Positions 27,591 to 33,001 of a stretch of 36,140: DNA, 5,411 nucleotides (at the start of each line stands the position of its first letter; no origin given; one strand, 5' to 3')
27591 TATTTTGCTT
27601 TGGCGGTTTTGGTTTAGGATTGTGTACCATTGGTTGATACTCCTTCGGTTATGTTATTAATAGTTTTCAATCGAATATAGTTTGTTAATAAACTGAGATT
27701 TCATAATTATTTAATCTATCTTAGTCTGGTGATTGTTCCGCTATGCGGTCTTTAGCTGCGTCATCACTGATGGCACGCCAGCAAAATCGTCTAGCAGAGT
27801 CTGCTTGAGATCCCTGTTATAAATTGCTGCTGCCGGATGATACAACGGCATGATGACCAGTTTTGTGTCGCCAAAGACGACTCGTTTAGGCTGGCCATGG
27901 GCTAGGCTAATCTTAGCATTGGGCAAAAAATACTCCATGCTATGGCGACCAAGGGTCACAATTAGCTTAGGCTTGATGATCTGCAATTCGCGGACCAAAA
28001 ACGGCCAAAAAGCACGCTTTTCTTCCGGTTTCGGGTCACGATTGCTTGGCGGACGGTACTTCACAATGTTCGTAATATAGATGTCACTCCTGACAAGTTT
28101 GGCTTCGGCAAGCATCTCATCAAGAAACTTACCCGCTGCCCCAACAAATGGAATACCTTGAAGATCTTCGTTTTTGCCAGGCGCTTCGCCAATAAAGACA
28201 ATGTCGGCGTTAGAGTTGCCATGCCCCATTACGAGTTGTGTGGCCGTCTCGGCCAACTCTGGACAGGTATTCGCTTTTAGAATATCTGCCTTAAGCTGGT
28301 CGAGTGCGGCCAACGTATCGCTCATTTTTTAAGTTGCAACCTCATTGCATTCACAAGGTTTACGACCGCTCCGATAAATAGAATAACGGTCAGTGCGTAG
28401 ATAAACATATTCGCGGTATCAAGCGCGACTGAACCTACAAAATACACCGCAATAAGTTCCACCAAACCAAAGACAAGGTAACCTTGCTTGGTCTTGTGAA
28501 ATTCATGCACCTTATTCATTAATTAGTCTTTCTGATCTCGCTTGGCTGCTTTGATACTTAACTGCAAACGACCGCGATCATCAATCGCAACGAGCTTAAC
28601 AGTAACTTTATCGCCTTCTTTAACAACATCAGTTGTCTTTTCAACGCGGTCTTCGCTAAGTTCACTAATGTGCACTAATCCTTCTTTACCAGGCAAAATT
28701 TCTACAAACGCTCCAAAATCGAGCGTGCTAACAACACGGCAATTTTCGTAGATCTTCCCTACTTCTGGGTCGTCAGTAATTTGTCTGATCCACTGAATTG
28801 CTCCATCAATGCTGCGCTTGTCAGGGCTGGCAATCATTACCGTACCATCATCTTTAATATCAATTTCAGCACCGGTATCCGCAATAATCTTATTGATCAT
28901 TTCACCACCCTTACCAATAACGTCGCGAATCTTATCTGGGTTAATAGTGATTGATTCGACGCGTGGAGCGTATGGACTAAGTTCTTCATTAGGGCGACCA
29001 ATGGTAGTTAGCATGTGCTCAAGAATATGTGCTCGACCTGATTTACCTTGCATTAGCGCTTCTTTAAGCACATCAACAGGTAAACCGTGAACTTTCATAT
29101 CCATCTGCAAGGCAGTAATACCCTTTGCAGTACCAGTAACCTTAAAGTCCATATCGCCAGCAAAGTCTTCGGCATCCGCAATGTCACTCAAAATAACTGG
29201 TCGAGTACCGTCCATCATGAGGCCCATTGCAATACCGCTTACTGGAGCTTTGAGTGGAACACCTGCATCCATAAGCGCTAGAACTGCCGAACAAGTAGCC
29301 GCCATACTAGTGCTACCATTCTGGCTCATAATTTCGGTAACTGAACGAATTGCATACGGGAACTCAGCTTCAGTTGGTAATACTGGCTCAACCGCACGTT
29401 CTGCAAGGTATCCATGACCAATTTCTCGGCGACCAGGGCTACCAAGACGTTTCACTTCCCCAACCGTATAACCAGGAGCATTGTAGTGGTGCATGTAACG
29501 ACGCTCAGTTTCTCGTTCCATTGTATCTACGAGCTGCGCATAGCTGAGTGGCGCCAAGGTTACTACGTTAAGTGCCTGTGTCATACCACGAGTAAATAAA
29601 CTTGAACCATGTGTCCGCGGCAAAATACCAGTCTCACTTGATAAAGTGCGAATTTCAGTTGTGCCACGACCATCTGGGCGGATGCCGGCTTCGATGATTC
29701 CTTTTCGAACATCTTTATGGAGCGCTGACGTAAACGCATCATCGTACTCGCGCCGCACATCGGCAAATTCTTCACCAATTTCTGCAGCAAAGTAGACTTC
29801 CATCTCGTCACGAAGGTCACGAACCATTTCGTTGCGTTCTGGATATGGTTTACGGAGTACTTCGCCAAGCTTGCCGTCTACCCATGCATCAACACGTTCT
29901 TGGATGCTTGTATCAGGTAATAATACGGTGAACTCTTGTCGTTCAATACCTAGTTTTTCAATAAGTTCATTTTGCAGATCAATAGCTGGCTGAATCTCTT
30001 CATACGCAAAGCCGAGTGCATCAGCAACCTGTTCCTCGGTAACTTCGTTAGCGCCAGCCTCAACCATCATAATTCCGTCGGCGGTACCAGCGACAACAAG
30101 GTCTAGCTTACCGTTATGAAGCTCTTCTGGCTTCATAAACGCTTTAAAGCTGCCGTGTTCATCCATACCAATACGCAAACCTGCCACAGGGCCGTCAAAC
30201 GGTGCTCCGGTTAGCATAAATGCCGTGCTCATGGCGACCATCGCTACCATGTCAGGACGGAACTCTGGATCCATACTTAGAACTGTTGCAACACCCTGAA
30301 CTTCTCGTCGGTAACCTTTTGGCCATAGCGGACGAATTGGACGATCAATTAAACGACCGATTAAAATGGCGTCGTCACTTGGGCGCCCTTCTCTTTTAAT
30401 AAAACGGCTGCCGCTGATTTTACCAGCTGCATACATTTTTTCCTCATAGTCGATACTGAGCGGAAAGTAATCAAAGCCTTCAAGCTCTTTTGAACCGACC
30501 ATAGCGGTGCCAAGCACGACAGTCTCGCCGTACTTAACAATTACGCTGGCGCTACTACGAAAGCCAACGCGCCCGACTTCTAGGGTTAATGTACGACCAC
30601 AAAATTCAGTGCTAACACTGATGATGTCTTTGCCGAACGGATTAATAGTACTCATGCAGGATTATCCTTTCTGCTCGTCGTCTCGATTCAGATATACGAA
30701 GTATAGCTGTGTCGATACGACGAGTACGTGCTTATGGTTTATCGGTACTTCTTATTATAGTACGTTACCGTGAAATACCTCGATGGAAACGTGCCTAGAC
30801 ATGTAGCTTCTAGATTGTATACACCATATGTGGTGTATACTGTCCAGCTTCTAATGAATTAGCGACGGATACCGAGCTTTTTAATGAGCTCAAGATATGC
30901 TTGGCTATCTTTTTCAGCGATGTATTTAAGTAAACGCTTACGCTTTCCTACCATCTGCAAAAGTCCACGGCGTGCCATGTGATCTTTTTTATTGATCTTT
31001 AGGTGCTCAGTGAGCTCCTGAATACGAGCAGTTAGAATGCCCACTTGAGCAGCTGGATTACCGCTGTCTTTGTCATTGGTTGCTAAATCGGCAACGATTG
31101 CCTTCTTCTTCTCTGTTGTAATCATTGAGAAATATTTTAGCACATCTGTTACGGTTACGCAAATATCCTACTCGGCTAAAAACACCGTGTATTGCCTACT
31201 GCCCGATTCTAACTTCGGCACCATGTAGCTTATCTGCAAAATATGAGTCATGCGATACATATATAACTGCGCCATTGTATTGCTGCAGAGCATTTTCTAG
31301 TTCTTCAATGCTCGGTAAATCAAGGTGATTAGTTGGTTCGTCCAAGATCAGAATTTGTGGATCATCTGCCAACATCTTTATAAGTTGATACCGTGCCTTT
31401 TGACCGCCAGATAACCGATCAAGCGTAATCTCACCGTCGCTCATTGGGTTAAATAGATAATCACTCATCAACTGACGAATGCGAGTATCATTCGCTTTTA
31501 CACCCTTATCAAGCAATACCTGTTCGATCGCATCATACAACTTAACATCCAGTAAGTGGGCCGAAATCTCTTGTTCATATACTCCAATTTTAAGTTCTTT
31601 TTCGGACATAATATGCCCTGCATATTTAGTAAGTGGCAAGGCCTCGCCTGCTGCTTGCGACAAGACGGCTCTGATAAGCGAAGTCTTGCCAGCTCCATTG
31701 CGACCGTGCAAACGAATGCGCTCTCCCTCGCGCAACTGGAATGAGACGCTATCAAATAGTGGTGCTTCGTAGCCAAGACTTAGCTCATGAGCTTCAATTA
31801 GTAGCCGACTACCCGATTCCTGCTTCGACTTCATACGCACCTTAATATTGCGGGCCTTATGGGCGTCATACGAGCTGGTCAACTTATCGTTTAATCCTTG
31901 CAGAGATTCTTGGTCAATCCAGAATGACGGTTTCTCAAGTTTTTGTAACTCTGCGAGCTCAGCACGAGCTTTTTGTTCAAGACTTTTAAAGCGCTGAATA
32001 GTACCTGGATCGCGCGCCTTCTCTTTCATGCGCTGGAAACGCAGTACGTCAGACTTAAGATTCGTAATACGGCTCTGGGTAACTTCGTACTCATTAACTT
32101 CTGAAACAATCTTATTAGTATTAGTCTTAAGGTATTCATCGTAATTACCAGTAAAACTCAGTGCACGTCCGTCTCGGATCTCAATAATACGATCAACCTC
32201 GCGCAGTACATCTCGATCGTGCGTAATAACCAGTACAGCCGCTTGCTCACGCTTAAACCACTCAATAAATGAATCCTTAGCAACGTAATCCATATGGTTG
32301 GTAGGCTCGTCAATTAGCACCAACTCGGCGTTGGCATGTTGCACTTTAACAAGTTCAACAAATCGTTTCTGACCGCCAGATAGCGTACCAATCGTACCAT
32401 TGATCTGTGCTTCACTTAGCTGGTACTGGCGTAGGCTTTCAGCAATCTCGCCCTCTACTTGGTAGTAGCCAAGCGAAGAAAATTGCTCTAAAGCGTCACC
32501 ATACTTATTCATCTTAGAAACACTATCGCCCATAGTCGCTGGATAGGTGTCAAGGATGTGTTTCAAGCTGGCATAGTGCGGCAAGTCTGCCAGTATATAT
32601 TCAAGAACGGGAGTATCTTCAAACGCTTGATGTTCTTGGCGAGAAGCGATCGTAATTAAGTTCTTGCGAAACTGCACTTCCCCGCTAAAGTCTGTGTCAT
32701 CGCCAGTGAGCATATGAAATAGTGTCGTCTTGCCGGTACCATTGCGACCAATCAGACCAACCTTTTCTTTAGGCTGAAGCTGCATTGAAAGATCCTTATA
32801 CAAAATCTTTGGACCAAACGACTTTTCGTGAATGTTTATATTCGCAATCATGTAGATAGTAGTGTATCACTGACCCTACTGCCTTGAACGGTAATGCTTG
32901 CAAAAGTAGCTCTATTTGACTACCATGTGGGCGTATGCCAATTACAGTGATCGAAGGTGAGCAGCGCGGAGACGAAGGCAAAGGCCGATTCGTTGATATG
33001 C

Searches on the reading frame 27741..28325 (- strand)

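Call 24: search_protein_families(library=pfam, proteins=[window:27741-28325:-], max_evalue=0.001)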
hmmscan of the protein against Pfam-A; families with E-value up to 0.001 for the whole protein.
window:27741-28325:- (194 aa): 1 family
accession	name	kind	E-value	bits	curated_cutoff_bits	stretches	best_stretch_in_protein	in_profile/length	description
PF03167.25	UDG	-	3.9e-36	124.6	24.3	1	34-175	2-129/141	Uracil DNA glycosylase superfamily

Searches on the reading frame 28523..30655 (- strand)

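Call 24: search_protein_families(library=pfam, proteins=[window:28523-30655:-], max_evalue=0.001)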
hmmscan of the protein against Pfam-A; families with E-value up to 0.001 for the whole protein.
window:28523-30655:- (710 aa): 6 families
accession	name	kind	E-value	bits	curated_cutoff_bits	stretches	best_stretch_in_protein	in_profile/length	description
PF01138.27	RNase_PH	-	8e-47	159.3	25.5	2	334-467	1-130/130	3' exoribonuclease family, domain 1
PF00575.29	S1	-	5e-15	56.1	22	1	631-702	3-74/74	S1 RNA binding domain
PF03725.20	RNase_PH_C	-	8.3e-13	48.5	20.8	2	177-219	22-66/67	3' exoribonuclease family, domain 2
PF00013.35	KH_1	-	9.7e-11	41.7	21.5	1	567-624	2-65/66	KH domain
PF24685.1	OB_RRP5_4th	-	0.00052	20.4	31.5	0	630-690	6-70/92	RRP5 OB-fold domain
PF03726.19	PNPase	-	0.00062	20.6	24.6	0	252-330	3-80/81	Polyribonucleotide nucleotidyltransferase, RNA binding domain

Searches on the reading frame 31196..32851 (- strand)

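Call 24: search_protein_families(library=pfam, proteins=[window:31196-32851:-], max_evalue=0.001)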
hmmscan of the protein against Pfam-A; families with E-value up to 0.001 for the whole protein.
window:31196-32851:- (551 aa): 16 families
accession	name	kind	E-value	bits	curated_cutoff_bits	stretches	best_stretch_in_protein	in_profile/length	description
PF00005.33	ABC_tran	-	2.8e-42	145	25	2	367-508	2-137/137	ABC transporter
PF13304.12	AAA_21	-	2.6e-21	77.4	27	2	154-214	235-300/304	AAA domain, putative AbiEii toxin, Type IV TA system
PF02463.25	SMC_N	-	2.1e-12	47.4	40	2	32-226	28-212/220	RecF/RecN/SMC N terminal domain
PF13175.12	AAA_15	-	1.9e-06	28.2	32.1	0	18-332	14-191/374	AAA ATPase domain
PF13401.12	AAA_22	-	2.2e-06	28.5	27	0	381-525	10-114/130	AAA domain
PF13555.12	AAA_29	-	4.5e-06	26.8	27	0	20-45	14-39/61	P-loop containing region of AAA domain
PF01926.29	MMR_HSR1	-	4.9e-06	27.1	21.9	0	30-64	1-35/113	50S ribosome-binding GTPase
PF12848.13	ABC_tran_Xtn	-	5.6e-06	26.8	25.9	1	223-293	1-69/85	ABC transporter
PF13476.12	AAA_23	-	1.6e-05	26.1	27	0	382-498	25-142/201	AAA domain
PF02367.23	TsaE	-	3.9e-05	24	26.6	0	372-400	17-45/128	Threonylcarbamoyl adenosine biosynthesis protein TsaE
PF13191.12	AAA_16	-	5.4e-05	24.2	32.6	0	378-497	26-158/167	AAA ATPase domain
PF00004.35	AAA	-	5.7e-05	24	21.2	0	381-446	3-70/131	ATPase family associated with various cellular activities (AAA)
PF13166.12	AAA_13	-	0.00015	21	36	0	382-431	22-72/713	AAA domain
PF25201.1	nSTAND6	-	0.00017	22.1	27.7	0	367-401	9-43/148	Novel STAND NTPase 6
PF05729.18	NACHT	-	0.00063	20.1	26.7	0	379-407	3-31/167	NACHT domain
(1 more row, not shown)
